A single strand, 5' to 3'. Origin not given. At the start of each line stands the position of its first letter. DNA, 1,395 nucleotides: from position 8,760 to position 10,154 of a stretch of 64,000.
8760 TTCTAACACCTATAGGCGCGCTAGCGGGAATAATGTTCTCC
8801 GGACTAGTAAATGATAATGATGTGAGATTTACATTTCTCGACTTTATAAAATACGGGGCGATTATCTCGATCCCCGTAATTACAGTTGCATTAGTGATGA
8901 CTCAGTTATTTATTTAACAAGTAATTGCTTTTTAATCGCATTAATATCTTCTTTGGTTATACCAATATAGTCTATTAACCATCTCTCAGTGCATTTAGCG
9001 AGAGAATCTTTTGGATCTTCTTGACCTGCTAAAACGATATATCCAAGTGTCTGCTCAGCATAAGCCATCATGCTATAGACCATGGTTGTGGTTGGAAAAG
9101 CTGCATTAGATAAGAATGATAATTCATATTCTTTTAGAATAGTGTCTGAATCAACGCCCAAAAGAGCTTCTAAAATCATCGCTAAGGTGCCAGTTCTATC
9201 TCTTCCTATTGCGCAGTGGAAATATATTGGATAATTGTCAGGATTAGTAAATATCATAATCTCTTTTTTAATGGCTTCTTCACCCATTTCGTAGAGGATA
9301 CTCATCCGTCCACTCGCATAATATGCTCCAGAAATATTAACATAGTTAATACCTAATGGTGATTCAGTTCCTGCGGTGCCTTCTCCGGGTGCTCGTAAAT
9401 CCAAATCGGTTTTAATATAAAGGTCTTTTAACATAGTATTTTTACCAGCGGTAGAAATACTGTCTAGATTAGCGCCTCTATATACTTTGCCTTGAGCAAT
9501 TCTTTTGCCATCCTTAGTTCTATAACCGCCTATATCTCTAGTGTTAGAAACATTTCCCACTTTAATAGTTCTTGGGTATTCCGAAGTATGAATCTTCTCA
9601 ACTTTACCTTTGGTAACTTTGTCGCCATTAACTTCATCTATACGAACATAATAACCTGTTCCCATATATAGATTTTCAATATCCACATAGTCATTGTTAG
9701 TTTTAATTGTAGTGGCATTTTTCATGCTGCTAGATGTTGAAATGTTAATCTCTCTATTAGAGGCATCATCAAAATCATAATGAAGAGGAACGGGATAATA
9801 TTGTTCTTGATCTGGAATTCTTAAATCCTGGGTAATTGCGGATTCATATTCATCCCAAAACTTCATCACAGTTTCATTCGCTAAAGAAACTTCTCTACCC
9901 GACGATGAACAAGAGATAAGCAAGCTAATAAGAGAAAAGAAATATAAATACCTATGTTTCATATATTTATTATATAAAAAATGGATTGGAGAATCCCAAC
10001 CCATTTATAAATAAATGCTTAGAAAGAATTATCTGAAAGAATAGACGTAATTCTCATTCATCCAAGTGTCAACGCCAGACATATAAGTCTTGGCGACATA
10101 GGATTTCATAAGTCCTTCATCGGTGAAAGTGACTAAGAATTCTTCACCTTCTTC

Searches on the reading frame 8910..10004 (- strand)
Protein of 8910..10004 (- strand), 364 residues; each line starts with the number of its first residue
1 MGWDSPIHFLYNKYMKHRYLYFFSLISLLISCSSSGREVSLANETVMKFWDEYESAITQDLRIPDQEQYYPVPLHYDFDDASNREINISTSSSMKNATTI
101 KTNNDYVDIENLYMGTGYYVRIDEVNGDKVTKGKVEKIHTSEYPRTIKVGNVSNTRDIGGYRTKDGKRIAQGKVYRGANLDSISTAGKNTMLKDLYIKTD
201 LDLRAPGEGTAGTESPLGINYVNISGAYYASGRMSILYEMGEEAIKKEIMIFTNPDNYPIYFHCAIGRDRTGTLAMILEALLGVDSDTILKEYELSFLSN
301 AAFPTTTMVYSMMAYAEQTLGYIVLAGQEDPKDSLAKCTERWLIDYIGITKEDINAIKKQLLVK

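Call 35: search_protein_families(library=pfam, proteins=[window:8910-10004:-], max_evalue=0.0001)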
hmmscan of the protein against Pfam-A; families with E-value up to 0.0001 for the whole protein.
window:8910-10004:- (364 aa): 2 families
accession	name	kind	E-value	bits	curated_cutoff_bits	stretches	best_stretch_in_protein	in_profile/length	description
PF13350.11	Y_phosphatase3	-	6e-35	121.8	22.2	1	148-362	2-239/240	Tyrosine phosphatase family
PF03162.18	Y_phosphatase2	-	2.6e-08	34.1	27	1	237-295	71-129/165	Tyrosine phosphatase family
